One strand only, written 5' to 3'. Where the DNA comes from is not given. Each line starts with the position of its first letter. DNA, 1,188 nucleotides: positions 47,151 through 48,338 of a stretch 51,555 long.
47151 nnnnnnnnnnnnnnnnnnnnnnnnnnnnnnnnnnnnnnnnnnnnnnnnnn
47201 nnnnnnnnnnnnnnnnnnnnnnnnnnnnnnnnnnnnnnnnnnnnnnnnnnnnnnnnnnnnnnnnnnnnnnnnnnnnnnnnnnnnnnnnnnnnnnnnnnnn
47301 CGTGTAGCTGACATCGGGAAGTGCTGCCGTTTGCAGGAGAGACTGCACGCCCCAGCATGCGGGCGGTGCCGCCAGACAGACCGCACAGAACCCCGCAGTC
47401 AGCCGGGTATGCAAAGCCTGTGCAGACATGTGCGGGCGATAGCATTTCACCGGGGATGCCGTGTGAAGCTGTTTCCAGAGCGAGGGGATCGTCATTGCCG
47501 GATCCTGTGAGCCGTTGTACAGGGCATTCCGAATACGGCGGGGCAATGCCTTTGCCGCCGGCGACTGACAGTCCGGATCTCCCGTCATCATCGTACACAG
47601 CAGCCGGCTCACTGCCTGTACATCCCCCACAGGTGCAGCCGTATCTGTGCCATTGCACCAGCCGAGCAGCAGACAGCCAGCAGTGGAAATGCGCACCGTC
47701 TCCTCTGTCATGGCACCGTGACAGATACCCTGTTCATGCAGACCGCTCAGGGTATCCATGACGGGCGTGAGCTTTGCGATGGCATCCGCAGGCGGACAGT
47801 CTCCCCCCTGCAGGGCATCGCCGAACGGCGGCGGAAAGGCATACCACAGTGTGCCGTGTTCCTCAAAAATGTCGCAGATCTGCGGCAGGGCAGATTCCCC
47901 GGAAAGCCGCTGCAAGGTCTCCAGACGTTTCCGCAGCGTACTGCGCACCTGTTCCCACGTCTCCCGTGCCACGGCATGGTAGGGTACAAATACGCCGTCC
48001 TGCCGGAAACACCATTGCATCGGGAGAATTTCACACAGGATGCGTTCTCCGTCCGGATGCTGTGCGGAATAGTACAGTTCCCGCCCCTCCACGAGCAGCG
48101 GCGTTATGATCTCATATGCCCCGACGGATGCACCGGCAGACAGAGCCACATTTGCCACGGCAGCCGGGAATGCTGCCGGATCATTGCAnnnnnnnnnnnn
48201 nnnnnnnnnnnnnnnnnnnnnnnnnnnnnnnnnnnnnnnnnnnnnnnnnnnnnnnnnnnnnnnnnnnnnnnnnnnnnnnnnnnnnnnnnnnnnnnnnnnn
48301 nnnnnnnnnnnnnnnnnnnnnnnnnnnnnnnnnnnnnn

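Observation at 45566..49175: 1025-aa protein combining a solute-binding domain, a catalytically dead kinase domain and four PASTA repeats, directly upstream of spore-coat genes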

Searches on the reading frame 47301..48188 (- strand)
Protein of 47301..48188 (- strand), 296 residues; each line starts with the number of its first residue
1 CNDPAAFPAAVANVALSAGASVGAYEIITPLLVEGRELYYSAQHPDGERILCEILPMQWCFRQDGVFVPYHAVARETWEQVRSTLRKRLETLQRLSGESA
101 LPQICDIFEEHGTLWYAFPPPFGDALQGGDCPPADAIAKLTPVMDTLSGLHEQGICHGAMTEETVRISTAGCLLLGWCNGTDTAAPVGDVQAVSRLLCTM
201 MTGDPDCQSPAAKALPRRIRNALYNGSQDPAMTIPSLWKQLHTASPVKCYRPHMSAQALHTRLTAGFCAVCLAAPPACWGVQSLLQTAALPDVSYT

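Call 19: find_homologous_proteins(query=window:47301-48188:-, max_evalue=0.001)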
Query window:47301-48188:- (296 aa): 1 proteins with E <= 0.001 among 2233 candidates.
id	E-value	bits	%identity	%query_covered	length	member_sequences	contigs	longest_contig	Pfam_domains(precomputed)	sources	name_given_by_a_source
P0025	3.7e-39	153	40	75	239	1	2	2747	-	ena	-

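Call 24: search_solved_structures(query=A2, max_evalue=10, show_alignments=3)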
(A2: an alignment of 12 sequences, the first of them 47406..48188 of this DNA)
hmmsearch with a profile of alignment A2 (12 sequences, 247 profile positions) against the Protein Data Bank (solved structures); distinct sequences matched with E-value up to 10: 305 (the best 60 are shown).
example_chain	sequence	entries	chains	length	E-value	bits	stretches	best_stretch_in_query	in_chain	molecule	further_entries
5hnv_A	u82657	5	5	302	2.3e-13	53.3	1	11-172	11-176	PpkA N terminal | PpkA-294 | PpkA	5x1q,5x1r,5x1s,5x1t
3is5_A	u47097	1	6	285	8e-07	31.9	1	93-172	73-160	Calcium-dependent protein kinase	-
4apc_A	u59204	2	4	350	4.3e-06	29.5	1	65-178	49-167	SERINE/THREONINE-PROTEIN KINASE NEK1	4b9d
2y7j_A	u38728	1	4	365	4.4e-05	26.2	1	78-177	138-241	PHOSPHORYLASE B KINASE GAMMA CATALYTIC CHAIN, TESTIS/LIVER ISOFORM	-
7up4_A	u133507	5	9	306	5.7e-05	25.8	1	85-206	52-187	Ribosomal protein S6 kinase alpha-5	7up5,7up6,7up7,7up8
4ieb_A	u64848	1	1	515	9.4e-05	25.1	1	75-173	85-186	Calmodulin-domain protein kinase 1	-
3kl8_A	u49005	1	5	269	0.0001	25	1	82-172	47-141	Calcium/calmodulin dependent protein kinase II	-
3kk9_A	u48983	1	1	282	0.00011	24.9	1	82-172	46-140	Calcium/calmodulin dependent protein kinase II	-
3kk8_A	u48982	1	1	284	0.00011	24.9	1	82-172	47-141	Calcium/calmodulin dependent protein kinase II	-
7s46_A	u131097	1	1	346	0.00012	24.8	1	64-178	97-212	Isoform 2 of Serine/threonine-protein kinase PAK 4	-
1ql6_A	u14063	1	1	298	0.00012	24.7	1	79-177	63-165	PHOSPHORYLASE KINASE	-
2bva_A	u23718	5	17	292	0.00013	24.6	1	64-178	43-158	P21-ACTIVATED KINASE 4 | Serine/threonine-protein kinase PAK 4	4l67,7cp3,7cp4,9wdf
5xvf_A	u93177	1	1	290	0.00013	24.6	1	64-178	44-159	Serine/threonine-protein kinase PAK 4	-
5xva_A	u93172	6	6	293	0.00013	24.6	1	64-178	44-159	Serine/threonine-protein kinase PAK 4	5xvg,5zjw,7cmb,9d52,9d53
4o0v_A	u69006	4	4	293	0.00013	24.6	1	64-178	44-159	Serine/threonine-protein kinase PAK 4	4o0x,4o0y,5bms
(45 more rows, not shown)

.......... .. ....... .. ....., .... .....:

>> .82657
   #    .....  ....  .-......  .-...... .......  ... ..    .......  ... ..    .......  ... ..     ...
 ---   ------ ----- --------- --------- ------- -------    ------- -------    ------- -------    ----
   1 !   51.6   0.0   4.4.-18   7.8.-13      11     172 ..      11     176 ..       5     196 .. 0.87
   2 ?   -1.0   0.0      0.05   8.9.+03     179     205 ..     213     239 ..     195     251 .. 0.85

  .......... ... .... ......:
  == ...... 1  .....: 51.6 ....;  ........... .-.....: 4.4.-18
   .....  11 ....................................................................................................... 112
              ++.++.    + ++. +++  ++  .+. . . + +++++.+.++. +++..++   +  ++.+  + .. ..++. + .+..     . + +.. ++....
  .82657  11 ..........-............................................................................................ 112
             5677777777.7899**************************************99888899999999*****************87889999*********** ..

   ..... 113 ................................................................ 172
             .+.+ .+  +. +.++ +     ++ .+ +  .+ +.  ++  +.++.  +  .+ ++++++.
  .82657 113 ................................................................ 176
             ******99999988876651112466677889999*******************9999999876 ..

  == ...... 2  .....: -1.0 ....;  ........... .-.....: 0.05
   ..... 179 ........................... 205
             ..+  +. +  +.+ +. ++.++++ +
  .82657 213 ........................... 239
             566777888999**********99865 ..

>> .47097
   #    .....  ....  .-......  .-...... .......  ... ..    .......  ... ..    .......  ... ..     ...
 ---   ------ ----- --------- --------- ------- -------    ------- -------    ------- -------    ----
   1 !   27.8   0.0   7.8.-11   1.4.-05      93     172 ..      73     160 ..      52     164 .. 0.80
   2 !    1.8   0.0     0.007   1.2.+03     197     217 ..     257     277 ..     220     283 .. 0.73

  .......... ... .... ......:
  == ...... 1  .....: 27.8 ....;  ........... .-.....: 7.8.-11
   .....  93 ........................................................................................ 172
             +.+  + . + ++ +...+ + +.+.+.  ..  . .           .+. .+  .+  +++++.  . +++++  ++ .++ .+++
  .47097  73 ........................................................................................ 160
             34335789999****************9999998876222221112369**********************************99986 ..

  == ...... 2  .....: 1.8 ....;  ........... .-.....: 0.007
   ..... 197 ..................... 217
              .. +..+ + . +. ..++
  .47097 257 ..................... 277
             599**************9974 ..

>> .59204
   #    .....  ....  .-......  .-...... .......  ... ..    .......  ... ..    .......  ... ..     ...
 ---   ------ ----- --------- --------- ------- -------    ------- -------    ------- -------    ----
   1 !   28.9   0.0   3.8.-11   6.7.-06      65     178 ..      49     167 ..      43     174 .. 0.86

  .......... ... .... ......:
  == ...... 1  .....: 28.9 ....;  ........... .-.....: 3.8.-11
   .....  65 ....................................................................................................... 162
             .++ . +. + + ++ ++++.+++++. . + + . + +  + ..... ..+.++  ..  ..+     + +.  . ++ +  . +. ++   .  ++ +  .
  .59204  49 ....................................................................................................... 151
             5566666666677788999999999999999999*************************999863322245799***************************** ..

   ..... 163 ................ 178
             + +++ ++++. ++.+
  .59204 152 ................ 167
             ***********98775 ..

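Call 33: predict_structure(alignment_id=A2)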
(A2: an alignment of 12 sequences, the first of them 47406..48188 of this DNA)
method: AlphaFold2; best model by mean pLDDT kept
length: 261 residues; sequences in the alignment: 12
mean_pLDDT: 86.1   pTM: 0.81
mean pLDDT of the five models: 86.1, 81.7, 81.5, 78.5, 77.5
residues with pLDDT >= 90: 145; 70-90: 88; 50-70: 20; < 50: 8
segments of 3 or more residues with pLDDT < 50: 1-5, 259-261
pLDDT, mean of each block of 10 residues (from residue 1): 53 88 95 86 96 91 92 94 90 78 92 94 83 93 89 76 83 74 73 93 94 95 94 94 90 62 43
secondary structure, 60 per line:
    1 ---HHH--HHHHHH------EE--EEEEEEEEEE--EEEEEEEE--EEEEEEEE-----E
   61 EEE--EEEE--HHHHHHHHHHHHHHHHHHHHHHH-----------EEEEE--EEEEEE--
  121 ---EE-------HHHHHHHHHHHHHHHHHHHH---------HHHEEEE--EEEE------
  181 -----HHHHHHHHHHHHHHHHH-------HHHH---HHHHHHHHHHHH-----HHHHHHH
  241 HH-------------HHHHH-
elements in order: H9-14 E25-34 E37-44 E47-54 E60-63 E66-69 H72-94 E106-110 E113-118 H133-152 E165-168 E171-174 H186-202 H210-213 H217-228 H234-242 H256-260

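Call 36: fold_search(model_id=the predicted structure, library=pdb)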
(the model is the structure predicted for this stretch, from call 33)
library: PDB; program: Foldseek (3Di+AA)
matches with E <= 10: 1938; with E <= 0.001: 1592
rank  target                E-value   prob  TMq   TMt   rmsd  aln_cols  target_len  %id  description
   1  5m07_B                5.0e-10  1.00  0.58  0.60   5.5       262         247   17  Crystal structure of Mycobacterium tuberculosis PknI kinase domain, C20A mutant (released 2017-01-11)
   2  5m08_B                1.0e-09  1.00  0.59  0.60   6.0       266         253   17  Crystal structure of Mycobacterium tuberculosis PknI kinase domain, C20A_R136A double mutant (released 2017-01-11)
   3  5m06_B                1.2e-09  1.00  0.57  0.59   5.7       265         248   16  Crystal structure of Mycobacterium tuberculosis PknI kinase domain (released 2017-01-11)
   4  5m06_A                1.3e-09  1.00  0.57  0.60   5.4       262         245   16  Crystal structure of Mycobacterium tuberculosis PknI kinase domain (released 2017-01-11)
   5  9ymt                  1.4e-09  1.00  0.62  0.59   4.9       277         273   14  Staphylococcus aureus serine/threonine kinase Stk1 with inhibitor GW779439X (released 2026-03-11)
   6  5xka_B                1.5e-09  1.00  0.56  0.58   6.0       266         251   16  Crystal structure of M.tuberculosis PknI kinase domain (released 2018-05-16)
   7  5m09_B                1.7e-09  1.00  0.60  0.63   5.1       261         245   18  Crystal structure of Mycobacterium tuberculosis PknI kinase domain, C20A_R136N double mutant (released 2017-01-11)
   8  5m09_A                2.1e-09  1.00  0.60  0.63   4.6       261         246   18  Crystal structure of Mycobacterium tuberculosis PknI kinase domain, C20A_R136N double mutant (released 2017-01-11)
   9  5x1r                  2.2e-09  1.00  0.65  0.61   4.7       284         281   17  PpkA-294 apo form (released 2018-01-31)
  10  5m07_A                2.5e-09  1.00  0.58  0.60   5.6       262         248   16  Crystal structure of Mycobacterium tuberculosis PknI kinase domain, C20A mutant (released 2017-01-11)
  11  5xka_A                2.8e-09  1.00  0.58  0.59   5.8       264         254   18  Crystal structure of M.tuberculosis PknI kinase domain (released 2018-05-16)
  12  5hnv                  3.4e-09  1.00  0.65  0.61   4.7       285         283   17  Crystal structure of PpkA (released 2017-01-25)
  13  4eqm_D                3.6e-09  1.00  0.66  0.65   4.7       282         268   14  Structural analysis of Staphylococcus aureus serine/threonine kinase PknB (released 2012-06-27)
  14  5m08_A                4.1e-09  1.00  0.59  0.62   4.9       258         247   19  Crystal structure of Mycobacterium tuberculosis PknI kinase domain, C20A_R136A double mutant (released 2017-01-11)
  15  4eqm_A                5.8e-09  1.00  0.65  0.63   4.8       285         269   14  Structural analysis of Staphylococcus aureus serine/threonine kinase PknB (released 2012-06-27)
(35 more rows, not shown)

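Call 67: search_protein_representatives(alignment_id=A2)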
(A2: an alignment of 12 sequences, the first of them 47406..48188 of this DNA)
Query: 12 sequences, 247 profile positions. Proteins with E-value up to 0.001 (for the whole library): 31557; up to 1e-10: 15408; up to 1e-30: 56. The best 150 are listed.
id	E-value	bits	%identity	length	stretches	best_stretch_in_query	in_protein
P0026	1.6e-103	361.8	-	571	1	1-246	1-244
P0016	2.3e-83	295.7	-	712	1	1-246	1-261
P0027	2.2e-73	263.1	-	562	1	1-242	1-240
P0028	9.1e-71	254.5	-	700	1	1-245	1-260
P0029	1.0e-61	224.8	-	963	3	6-173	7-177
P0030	8.8e-61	221.8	-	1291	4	9-176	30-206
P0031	4.1e-54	199.9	-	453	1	9-245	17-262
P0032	4.8e-54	199.7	-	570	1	1-241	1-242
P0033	5.1e-53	196.3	-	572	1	1-242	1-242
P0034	5.3e-50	186.5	-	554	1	11-242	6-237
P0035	1.9e-47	178.1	-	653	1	8-245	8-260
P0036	2.1e-47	178.0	-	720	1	2-245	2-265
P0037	8.0e-46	172.8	-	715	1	2-245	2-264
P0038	2.0e-45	171.5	-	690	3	13-178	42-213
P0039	9.6e-45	169.2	-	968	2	10-176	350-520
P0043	1.1e-40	156.0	-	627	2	11-172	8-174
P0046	8.6e-39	149.7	-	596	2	11-174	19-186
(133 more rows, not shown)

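Call 68: search_protein_families(library=pfam, proteins=[P0029, P0030, P0038, P0039, P0043, P0046, P0028, P0031, P0035, P0026], max_evalue=0.001)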
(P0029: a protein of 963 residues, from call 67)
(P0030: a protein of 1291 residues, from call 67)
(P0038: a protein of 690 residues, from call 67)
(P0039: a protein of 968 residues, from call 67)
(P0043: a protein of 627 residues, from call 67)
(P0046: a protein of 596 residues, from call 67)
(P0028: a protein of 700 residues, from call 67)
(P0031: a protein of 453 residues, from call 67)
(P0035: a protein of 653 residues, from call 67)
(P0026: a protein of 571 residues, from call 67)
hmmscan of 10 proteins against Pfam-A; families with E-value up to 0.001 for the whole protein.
P0029 (963 aa): 5 families
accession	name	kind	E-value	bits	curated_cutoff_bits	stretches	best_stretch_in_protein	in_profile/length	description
PF00069.31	Pkinase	-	9.7e-84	281.3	31.7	3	24-247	1-203/263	Protein kinase domain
PF07714.23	PK_Tyr_Ser-Thr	-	4.6e-40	138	23.1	3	84-246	45-210/258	Protein tyrosine and serine/threonine kinase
PF01636.29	APH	-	3.6e-11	43.7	23.2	0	158-189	167-199/239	Phosphotransferase enzyme family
PF03109.22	ABC1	-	2.5e-09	37.1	22.9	1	111-188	139-215/244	ABC1 atypical kinase-like domain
PF06293.20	Kdo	-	9.4e-07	28.9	21.3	0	126-188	104-170/207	Lipopolysaccharide kinase (Kdo/WaaP) family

P0030 (1291 aa): 10 families
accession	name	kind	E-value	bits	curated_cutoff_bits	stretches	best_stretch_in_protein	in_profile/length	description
PF00069.31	Pkinase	-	1.1e-77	261.5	31.7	4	45-272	1-197/263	Protein kinase domain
PF07714.23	PK_Tyr_Ser-Thr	-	1.5e-51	175.6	23.1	4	106-268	43-201/258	Protein tyrosine and serine/threonine kinase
PF03109.22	ABC1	-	8.3e-15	55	22.9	1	138-242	141-242/244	ABC1 atypical kinase-like domain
PF06293.20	Kdo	-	3.7e-10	40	21.3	0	136-211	88-167/207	Lipopolysaccharide kinase (Kdo/WaaP) family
PF01636.29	APH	-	2.3e-09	37.8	23.2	0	737-847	78-184/239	Phosphotransferase enzyme family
PF17667.7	Pkinase_fungal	-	1e-08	34.8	24.1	1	164-218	284-344/387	Fungal protein kinase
PF01163.29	RIO1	-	4.2e-08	33.5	22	1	138-227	79-165/187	RIO domain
PF14531.12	Kinase-like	-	1.2e-06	28.4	25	0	151-248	132-218/289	Kinase-like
PF07387.17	Seadorna_VP7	-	4.6e-06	26.3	20.3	0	820-852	151-185/308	Seadornavirus VP7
PF18912.6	DZR_2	-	0.00055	20.2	27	0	655-675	9-30/56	Double zinc ribbon domain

P0038 (690 aa): 10 families
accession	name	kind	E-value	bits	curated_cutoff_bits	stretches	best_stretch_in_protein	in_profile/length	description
PF00069.31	Pkinase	-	7.3e-71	239.1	31.7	2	388-612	1-202/263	Protein kinase domain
PF07714.23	PK_Tyr_Ser-Thr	-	5.7e-45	154.1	23.1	2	108-313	39-250/258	Protein tyrosine and serine/threonine kinase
PF03109.22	ABC1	-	1.5e-17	64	22.9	2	140-227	137-223/244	ABC1 atypical kinase-like domain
PF01636.29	APH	-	3.2e-13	50.4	23.2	0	523-554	166-198/239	Phosphotransferase enzyme family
PF14531.12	Kinase-like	-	1.3e-10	41.5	25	1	133-245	108-216/289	Kinase-like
PF17667.7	Pkinase_fungal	-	2.4e-08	33.5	24.1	1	170-207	285-323/387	Fungal protein kinase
PF01163.29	RIO1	-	6.5e-08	32.8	22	0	479-551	79-149/187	RIO domain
PF07387.17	Seadorna_VP7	-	0.00013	21.5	20.3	0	182-215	152-187/308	Seadornavirus VP7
PF13095.12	FTA2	-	0.00017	21.7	30.2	0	493-553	158-213/214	Kinetochore Sim4 complex subunit FTA2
PF06293.20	Kdo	-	0.00051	20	21.3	0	483-554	94-170/207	Lipopolysaccharide kinase (Kdo/WaaP) family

P0039 (968 aa): 8 families
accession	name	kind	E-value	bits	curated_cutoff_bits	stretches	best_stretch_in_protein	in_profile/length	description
PF00069.31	Pkinase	-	5.3e-56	190.4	31.7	2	43-262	1-198/263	Protein kinase domain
PF13306.12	LRR_5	-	6.1e-51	172.1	27.7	2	751-866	13-126/127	BspA type Leucine rich repeat region (6 copies)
PF07714.23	PK_Tyr_Ser-Thr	-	1.6e-31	110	23.1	2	103-262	46-206/258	Protein tyrosine and serine/threonine kinase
PF01636.29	APH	-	1.1e-10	42.1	23.2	0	154-207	138-197/239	Phosphotransferase enzyme family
PF03109.22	ABC1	-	9.7e-08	31.9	22.9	1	132-215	141-222/244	ABC1 atypical kinase-like domain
PF14531.12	Kinase-like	-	1.1e-06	28.5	25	0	175-236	160-218/289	Kinase-like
PF17667.7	Pkinase_fungal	-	7.3e-06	25.4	24.1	0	171-229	297-359/387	Fungal protein kinase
PF06293.20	Kdo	-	0.00084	19.3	21.3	0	172-213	130-175/207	Lipopolysaccharide kinase (Kdo/WaaP) family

P0043 (627 aa): 10 families
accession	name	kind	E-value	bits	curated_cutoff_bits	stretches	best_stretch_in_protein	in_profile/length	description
PF00069.31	Pkinase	-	9.1e-70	235.5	31.7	2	20-284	1-253/263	Protein kinase domain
PF07714.23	PK_Tyr_Ser-Thr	-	7e-31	107.9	23.1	2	82-239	45-207/258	Protein tyrosine and serine/threonine kinase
PF01636.29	APH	-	1.7e-11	44.8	23.2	0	158-186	169-198/239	Phosphotransferase enzyme family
PF17667.7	Pkinase_fungal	-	2.5e-10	40.1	24.1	1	440-499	290-355/387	Fungal protein kinase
PF14531.12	Kinase-like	-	5.2e-08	32.9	25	0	449-534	158-250/289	Kinase-like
PF05445.17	Pox_ser-thr_kin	-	6.9e-08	32.3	19.7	1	128-203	265-344/434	Poxvirus serine/threonine protein kinase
PF01163.29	RIO1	-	1.6e-06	28.3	22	0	116-185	84-151/187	RIO domain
PF03109.22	ABC1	-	1.1e-05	25.1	22.9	0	116-189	146-218/244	ABC1 atypical kinase-like domain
PF06293.20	Kdo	-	7.4e-05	22.7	21.3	0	141-190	121-174/207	Lipopolysaccharide kinase (Kdo/WaaP) family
PF19974.5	TCAD9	-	0.00015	21.5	40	0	145-186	285-325/429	Ternary complex associated domain 9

P0046 (596 aa): 11 families
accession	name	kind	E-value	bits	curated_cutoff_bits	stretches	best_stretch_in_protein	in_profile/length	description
PF00069.31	Pkinase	-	6.3e-72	242.6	31.7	2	31-292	1-253/263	Protein kinase domain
PF07714.23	PK_Tyr_Ser-Thr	-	3.7e-37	128.5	23.1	2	385-541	45-206/258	Protein tyrosine and serine/threonine kinase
PF01636.29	APH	-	1.8e-17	64.4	23.2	1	154-196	155-198/239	Phosphotransferase enzyme family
PF17667.7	Pkinase_fungal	-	1.5e-14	54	24.1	2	153-216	291-363/387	Fungal protein kinase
PF01163.29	RIO1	-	2.3e-11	44.1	22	1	53-204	9-160/187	RIO domain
PF03109.22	ABC1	-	8.5e-11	41.9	22.9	1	123-202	143-221/244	ABC1 atypical kinase-like domain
PF19974.5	TCAD9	-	1.1e-07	31.8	40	0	445-488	282-324/429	Ternary complex associated domain 9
PF05445.17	Pox_ser-thr_kin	-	2.1e-06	27.5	19.7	0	166-195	297-326/434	Poxvirus serine/threonine protein kinase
PF06293.20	Kdo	-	8.7e-06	25.7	21.3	0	152-196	122-170/207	Lipopolysaccharide kinase (Kdo/WaaP) family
PF12330.14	Haspin_kinase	-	4.9e-05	23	25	0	171-199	229-257/364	Haspin like kinase domain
PF14531.12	Kinase-like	-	5e-05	23.1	25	0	162-258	159-262/289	Kinase-like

P0028 (700 aa): 1 family
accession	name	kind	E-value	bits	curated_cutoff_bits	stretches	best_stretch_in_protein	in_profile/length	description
PF03793.24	PASTA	-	1.2e-46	156.9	23.2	4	399-458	3-63/64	PASTA domain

P0031 (453 aa): 1 family
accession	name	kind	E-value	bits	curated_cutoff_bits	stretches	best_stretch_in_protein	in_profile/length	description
PF03793.24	PASTA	-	1.4e-12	47.8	23.2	1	329-391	1-63/64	PASTA domain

P0035 (653 aa): 2 families
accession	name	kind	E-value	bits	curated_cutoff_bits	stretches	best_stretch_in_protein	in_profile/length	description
PF03793.24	PASTA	-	4.4e-53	177.5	23.2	4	395-455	2-63/64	PASTA domain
PF00069.31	Pkinase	-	5.8e-05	23.1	31.7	0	91-172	43-124/263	Protein kinase domain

P0026 (571 aa): 0 families
